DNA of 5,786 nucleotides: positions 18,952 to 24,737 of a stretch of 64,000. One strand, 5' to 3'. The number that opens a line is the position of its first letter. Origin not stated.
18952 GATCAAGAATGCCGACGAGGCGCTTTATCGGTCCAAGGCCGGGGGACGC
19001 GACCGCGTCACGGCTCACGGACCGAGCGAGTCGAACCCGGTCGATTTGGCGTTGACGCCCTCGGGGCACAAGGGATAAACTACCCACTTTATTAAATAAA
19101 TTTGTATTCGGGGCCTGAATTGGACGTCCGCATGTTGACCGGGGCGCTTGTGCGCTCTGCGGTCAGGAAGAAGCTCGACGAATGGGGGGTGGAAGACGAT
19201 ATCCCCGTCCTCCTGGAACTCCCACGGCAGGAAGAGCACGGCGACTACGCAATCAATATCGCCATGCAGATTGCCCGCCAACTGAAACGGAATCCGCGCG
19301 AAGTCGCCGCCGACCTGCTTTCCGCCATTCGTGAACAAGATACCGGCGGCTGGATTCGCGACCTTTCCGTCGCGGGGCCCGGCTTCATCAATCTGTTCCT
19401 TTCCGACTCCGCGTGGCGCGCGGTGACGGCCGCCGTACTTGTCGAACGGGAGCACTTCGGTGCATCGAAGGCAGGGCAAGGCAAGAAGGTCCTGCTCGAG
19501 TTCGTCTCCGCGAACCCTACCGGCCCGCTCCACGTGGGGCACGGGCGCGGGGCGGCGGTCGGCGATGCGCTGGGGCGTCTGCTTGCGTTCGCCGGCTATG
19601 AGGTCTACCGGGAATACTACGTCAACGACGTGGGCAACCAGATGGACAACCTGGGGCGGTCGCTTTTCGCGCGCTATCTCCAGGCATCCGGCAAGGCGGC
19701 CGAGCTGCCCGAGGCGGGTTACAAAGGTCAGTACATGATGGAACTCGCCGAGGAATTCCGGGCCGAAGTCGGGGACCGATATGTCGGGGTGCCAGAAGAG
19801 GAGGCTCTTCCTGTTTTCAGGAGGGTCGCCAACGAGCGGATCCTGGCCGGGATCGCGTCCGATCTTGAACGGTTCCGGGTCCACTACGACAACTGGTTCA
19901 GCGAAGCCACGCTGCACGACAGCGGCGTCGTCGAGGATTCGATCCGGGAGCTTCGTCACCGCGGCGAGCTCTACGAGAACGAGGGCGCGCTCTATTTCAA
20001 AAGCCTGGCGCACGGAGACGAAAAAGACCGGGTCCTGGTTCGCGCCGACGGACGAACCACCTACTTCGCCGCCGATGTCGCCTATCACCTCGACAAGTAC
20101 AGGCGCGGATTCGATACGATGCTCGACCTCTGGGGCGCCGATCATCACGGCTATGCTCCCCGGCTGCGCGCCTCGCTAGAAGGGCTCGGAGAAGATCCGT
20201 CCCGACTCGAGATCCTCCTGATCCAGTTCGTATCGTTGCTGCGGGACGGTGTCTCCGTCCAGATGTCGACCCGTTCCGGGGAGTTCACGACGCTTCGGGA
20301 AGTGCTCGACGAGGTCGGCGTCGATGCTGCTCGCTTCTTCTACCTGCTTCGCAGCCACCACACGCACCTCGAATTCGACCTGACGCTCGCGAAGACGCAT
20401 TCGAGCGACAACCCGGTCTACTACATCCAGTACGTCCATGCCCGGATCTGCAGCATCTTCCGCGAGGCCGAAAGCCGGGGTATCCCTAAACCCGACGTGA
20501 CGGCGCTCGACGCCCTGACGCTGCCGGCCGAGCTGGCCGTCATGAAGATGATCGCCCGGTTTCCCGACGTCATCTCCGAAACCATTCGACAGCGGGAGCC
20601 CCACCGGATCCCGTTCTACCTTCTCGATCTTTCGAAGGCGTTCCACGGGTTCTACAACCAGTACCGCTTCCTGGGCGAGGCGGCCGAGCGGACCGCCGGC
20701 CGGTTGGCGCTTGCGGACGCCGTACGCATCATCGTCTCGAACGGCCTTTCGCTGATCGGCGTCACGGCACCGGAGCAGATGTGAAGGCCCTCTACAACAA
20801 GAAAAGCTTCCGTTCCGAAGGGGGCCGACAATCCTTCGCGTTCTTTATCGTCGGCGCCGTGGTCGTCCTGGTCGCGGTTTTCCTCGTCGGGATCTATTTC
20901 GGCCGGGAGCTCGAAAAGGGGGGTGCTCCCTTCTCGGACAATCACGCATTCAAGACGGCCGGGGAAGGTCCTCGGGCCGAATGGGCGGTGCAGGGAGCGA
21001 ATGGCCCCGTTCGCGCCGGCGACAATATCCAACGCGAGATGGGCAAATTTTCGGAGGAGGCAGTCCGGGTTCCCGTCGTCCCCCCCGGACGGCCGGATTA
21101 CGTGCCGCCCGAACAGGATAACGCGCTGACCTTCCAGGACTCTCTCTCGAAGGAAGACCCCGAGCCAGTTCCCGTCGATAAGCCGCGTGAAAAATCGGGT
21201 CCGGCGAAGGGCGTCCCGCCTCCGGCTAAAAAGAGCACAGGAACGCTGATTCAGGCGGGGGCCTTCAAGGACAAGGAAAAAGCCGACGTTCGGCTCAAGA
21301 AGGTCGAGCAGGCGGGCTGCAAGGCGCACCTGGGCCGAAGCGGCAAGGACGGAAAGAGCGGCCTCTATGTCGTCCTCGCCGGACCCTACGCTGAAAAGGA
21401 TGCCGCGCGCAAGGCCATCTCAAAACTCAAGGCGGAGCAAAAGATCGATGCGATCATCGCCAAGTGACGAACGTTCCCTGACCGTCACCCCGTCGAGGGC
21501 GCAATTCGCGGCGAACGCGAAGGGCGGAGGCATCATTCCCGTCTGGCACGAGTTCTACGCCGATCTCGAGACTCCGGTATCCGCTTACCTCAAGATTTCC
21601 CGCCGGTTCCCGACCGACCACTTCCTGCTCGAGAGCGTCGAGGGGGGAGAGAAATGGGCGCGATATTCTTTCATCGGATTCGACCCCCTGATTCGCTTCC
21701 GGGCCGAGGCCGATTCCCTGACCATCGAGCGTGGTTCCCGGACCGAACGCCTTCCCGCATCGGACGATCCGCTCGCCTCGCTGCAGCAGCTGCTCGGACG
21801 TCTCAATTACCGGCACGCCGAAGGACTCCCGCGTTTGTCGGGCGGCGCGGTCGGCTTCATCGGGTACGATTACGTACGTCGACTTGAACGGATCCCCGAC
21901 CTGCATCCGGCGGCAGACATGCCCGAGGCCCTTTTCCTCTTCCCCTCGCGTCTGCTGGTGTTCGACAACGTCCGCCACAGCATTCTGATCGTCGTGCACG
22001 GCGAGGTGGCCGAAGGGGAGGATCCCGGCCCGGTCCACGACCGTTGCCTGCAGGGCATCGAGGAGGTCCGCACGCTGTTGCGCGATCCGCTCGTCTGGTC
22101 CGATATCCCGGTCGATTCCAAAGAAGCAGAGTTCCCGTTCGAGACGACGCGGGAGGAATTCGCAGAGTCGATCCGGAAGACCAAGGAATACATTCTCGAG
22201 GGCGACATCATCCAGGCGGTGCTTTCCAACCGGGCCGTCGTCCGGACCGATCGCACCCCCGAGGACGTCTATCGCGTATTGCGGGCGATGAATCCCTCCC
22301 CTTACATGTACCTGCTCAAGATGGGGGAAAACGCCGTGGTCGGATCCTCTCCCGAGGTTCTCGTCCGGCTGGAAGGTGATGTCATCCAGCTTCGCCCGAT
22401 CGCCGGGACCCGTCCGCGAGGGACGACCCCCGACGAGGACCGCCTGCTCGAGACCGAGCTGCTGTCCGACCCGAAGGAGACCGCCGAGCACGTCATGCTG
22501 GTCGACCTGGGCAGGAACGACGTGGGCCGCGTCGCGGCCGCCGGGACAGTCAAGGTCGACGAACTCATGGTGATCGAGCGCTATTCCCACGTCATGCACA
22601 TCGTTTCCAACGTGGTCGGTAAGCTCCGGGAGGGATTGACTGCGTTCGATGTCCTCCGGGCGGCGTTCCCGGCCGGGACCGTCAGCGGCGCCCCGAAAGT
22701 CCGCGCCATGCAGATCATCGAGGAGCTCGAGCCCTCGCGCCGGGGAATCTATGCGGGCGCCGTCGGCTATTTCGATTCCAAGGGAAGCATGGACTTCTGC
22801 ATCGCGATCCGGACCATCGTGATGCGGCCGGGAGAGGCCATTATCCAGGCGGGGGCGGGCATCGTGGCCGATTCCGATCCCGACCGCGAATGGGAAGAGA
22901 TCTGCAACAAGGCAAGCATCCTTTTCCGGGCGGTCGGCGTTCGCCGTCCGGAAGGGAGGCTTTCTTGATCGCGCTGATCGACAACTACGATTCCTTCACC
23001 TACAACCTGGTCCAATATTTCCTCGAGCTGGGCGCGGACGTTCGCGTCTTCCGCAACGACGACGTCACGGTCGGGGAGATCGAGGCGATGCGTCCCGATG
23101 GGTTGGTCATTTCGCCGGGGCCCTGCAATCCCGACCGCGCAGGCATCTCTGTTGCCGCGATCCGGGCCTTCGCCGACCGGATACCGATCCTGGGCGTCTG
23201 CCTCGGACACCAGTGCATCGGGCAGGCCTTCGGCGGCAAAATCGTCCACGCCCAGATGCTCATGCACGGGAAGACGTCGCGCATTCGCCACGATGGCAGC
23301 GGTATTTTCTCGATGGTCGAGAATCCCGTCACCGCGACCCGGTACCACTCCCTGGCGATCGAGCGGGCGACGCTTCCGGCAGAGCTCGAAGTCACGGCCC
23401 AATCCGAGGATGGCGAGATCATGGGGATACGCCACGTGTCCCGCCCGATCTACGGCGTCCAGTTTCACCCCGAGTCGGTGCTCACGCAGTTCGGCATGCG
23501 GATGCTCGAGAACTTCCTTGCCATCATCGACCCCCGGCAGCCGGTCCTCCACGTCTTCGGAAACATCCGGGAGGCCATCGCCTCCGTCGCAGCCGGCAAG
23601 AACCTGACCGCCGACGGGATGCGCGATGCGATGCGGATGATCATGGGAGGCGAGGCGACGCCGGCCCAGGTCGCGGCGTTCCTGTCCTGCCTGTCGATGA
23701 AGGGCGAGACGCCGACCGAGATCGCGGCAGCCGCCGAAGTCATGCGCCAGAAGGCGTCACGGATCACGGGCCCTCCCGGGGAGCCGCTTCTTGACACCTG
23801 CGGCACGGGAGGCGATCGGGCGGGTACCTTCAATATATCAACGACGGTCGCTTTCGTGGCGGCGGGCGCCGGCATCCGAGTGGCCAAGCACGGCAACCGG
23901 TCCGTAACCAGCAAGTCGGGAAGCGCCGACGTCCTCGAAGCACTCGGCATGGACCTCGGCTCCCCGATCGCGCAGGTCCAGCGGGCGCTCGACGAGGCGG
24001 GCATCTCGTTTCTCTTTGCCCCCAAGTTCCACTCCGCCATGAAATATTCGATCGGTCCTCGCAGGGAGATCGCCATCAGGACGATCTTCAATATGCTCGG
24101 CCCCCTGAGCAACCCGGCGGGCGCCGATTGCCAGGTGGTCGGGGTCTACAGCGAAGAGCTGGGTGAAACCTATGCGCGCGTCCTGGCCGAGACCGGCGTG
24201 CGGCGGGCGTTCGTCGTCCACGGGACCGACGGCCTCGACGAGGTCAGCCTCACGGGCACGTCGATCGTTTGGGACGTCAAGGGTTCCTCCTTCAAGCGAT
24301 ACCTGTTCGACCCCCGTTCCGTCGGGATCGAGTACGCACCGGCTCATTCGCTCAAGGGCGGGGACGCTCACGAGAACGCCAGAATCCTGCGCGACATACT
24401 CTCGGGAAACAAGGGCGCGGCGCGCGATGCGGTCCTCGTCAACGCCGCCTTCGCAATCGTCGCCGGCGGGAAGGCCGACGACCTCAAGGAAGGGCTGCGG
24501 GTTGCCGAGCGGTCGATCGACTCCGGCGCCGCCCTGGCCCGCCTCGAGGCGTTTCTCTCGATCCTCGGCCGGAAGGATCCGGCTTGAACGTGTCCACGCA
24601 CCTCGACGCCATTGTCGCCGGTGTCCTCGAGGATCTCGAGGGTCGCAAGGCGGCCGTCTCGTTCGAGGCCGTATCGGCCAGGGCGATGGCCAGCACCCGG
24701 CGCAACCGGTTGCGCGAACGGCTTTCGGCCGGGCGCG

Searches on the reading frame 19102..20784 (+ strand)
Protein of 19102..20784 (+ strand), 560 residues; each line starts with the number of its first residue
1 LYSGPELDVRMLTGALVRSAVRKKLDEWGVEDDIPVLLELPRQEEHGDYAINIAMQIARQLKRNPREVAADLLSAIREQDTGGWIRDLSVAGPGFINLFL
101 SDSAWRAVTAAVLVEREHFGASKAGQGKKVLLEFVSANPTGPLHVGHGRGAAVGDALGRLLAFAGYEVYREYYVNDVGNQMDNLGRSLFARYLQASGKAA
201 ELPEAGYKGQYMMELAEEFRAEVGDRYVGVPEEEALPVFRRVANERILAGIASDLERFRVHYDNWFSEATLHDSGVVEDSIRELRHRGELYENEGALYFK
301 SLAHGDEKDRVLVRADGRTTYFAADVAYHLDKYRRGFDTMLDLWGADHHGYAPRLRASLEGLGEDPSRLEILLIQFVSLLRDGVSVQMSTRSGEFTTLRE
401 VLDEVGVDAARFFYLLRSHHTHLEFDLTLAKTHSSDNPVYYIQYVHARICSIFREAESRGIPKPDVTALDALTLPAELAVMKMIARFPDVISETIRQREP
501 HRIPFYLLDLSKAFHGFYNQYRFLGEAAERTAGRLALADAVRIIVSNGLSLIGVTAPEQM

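Call 5: search_protein_families(library=pfam, proteins=[window:19102-20784:+], max_evalue=0.01)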
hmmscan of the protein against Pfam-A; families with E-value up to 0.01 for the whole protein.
window:19102-20784:+ (560 aa): 5 families
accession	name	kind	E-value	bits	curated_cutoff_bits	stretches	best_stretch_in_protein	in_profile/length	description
PF05746.21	DALR_1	-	8.8e-32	110.1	22.3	1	442-560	1-117/117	DALR anticodon binding domain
PF00750.26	tRNA-synt_1d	-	6.1e-22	78.5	23.3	1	111-405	4-298/349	tRNA synthetases class I (R), catalytic domain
PF03485.21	Arg_tRNA_synt_N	-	1.3e-21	77.4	21.5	1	17-100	3-85/85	Arginyl tRNA synthetase N terminal domain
PF01406.26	tRNA-synt_1e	-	0.0011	18.8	27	0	143-299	23-131/301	tRNA synthetases class I (C) catalytic domain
PF09334.17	tRNA-synt_1g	-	0.0087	15.3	20.1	0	246-299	69-122/391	tRNA synthetases class I (M)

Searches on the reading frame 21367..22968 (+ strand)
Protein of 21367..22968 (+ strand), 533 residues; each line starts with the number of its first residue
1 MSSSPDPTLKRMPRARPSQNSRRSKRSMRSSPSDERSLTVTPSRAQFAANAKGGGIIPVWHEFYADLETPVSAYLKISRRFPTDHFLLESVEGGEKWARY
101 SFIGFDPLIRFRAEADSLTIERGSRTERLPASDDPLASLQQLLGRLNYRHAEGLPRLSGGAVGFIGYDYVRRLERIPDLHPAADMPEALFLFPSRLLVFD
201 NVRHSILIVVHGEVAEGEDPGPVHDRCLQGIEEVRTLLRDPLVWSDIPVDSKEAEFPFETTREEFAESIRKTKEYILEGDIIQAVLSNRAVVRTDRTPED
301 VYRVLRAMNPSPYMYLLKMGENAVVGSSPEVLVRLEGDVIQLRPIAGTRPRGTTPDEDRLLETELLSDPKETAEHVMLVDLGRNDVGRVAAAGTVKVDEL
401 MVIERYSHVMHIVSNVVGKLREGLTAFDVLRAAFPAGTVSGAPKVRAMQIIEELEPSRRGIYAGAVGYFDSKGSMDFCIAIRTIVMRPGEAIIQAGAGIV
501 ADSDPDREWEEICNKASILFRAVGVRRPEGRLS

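Call 60: search_protein_families(library=pfam, proteins=[window:21367-22968:+], max_evalue=0.00001)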
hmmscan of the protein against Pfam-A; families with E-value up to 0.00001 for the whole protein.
window:21367-22968:+ (533 aa): 2 families
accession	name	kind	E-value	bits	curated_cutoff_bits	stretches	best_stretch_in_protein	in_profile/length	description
PF00425.24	Chorismate_bind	-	1.8e-94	316.5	27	1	262-515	2-257/257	chorismate binding enzyme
PF04715.19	Anth_synt_I_N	-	7e-32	111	23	1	66-206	1-138/140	Anthranilate synthase component I, N terminal region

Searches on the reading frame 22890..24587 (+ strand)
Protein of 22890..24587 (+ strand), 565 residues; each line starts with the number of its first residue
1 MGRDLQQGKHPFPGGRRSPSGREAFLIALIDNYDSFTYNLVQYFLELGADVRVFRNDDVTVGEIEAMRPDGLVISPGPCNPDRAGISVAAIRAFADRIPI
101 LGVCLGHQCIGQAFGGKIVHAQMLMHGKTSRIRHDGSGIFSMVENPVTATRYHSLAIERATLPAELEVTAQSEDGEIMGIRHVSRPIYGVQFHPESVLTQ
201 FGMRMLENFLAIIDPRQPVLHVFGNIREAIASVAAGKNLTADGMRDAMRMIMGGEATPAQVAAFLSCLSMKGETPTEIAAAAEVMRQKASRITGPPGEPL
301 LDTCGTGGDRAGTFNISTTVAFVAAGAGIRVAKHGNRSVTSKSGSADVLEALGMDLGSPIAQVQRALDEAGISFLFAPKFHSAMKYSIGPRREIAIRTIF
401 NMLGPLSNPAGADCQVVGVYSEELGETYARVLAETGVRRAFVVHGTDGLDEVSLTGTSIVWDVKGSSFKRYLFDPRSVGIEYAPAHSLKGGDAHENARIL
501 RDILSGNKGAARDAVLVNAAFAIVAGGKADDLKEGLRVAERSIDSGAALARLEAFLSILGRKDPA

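Call 60: search_protein_families(library=pfam, proteins=[window:22890-24587:+], max_evalue=0.00001)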
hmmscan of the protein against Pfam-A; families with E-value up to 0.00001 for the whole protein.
window:22890-24587:+ (565 aa): 4 families
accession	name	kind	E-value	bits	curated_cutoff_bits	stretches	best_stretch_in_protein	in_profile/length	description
PF00591.27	Glycos_transf_3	-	1.3e-92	310.5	27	1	299-549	3-253/253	Glycosyl transferase family, a/b domain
PF00117.34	GATase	-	9.9e-64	215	22.8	1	29-210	2-187/190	Glutamine amidotransferase class-I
PF02885.22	Glycos_trans_3N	-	2.2e-21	75.8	26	1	228-289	2-63/63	Glycosyl transferase family, helical bundle domain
PF07722.19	Peptidase_C26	-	2.9e-13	50.5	20.5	1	77-195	84-219/219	Peptidase C26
